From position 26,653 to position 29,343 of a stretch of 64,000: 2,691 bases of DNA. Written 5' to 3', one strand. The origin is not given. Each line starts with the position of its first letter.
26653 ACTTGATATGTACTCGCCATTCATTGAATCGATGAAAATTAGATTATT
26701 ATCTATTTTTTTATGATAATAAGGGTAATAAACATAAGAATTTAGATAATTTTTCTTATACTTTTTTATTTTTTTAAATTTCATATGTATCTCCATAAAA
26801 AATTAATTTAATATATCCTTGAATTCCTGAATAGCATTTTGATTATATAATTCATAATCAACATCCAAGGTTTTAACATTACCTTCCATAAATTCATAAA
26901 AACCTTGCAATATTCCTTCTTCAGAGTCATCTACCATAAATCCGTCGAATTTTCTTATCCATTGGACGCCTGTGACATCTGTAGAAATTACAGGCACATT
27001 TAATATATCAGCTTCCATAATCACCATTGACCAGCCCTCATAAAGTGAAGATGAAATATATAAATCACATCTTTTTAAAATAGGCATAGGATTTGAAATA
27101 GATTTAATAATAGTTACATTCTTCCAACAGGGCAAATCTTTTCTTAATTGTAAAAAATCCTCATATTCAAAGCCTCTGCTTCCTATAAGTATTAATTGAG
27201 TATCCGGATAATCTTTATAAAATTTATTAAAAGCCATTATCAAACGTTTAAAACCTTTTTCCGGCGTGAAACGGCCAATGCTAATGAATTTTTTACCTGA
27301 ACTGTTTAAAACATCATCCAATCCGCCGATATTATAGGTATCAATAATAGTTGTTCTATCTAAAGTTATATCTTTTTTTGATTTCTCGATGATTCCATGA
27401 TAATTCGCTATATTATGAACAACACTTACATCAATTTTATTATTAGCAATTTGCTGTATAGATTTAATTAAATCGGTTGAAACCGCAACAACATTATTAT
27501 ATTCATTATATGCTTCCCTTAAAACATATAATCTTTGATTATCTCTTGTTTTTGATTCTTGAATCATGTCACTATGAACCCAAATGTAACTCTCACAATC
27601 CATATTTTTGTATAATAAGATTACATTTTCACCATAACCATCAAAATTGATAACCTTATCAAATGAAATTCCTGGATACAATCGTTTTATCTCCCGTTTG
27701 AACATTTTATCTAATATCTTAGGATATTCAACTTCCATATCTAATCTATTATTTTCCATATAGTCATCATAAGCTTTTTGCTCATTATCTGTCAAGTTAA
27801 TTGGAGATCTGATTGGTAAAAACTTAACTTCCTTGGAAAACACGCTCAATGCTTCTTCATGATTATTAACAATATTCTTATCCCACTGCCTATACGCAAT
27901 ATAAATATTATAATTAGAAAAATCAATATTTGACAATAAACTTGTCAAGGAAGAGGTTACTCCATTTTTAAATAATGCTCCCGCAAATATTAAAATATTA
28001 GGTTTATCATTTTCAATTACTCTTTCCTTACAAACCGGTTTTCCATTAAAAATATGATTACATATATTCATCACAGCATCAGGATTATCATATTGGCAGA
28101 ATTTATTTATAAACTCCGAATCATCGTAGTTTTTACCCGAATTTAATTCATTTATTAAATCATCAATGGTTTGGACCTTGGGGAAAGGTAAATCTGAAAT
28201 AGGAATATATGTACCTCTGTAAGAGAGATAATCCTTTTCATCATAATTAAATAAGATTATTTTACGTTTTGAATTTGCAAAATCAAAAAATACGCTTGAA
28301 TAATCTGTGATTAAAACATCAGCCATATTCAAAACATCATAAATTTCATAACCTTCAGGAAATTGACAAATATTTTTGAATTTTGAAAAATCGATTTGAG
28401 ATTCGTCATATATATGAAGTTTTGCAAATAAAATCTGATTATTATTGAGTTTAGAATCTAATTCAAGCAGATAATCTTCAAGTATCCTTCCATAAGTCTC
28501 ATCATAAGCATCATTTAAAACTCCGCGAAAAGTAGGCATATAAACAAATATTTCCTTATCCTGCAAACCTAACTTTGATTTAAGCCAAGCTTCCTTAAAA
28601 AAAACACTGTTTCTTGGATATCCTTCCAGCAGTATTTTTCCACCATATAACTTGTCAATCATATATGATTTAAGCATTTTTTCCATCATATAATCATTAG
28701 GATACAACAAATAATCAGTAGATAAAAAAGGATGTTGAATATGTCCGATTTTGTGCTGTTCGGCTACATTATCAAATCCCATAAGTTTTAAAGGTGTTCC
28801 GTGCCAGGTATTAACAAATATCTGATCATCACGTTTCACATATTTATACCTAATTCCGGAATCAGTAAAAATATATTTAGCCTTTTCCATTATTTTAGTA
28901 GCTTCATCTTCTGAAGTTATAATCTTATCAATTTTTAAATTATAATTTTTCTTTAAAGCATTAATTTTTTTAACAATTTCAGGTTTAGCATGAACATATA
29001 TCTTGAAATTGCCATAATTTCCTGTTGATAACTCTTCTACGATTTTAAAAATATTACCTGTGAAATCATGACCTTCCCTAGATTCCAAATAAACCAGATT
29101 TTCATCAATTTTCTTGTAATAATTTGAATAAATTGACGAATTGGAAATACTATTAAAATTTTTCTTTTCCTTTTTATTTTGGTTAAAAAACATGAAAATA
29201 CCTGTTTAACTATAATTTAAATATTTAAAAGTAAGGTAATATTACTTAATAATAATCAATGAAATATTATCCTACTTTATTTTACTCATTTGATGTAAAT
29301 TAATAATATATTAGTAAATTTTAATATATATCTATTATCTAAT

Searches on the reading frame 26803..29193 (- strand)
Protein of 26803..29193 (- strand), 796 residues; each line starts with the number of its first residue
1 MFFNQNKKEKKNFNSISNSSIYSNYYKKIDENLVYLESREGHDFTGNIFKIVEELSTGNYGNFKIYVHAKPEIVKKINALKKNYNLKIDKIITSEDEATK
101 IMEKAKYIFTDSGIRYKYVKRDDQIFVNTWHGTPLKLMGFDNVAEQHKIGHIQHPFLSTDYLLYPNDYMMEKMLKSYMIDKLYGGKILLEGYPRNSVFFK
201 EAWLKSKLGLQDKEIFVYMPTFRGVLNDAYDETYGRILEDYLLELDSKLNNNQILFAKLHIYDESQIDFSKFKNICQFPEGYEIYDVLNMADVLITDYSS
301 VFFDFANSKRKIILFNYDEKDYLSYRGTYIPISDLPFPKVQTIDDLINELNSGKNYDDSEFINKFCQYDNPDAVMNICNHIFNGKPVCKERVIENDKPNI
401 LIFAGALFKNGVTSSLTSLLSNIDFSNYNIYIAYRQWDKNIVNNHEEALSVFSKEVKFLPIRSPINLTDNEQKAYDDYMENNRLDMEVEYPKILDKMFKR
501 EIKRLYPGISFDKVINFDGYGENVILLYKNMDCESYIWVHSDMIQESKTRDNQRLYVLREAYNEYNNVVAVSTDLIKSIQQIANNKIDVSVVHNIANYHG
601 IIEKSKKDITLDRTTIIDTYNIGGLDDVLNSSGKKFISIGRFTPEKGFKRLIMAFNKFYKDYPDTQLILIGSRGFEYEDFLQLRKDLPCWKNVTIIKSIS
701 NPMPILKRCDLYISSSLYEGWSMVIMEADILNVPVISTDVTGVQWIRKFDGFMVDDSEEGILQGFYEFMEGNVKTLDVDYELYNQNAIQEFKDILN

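Call 11: search_protein_families(library=pfam, proteins=[window:26803-29193:-], max_evalue=0.001)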
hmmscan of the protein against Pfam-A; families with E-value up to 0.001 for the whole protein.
window:26803-29193:- (796 aa): 3 families
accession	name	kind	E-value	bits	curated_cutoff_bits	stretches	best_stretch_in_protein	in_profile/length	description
PF04464.20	Glyphos_transf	-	8.3e-58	196.5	22.1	1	24-383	6-367/367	CDP-Glycerol:Poly(glycerophosphate) glycerophosphotransferase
PF00534.26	Glycos_transf_1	-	3.7e-21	75.9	26.4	1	630-744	12-128/172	Glycosyl transferases group 1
PF13692.12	Glyco_trans_1_4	-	8.4e-17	62.2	27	1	634-759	2-130/142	Glycosyl transferases group 1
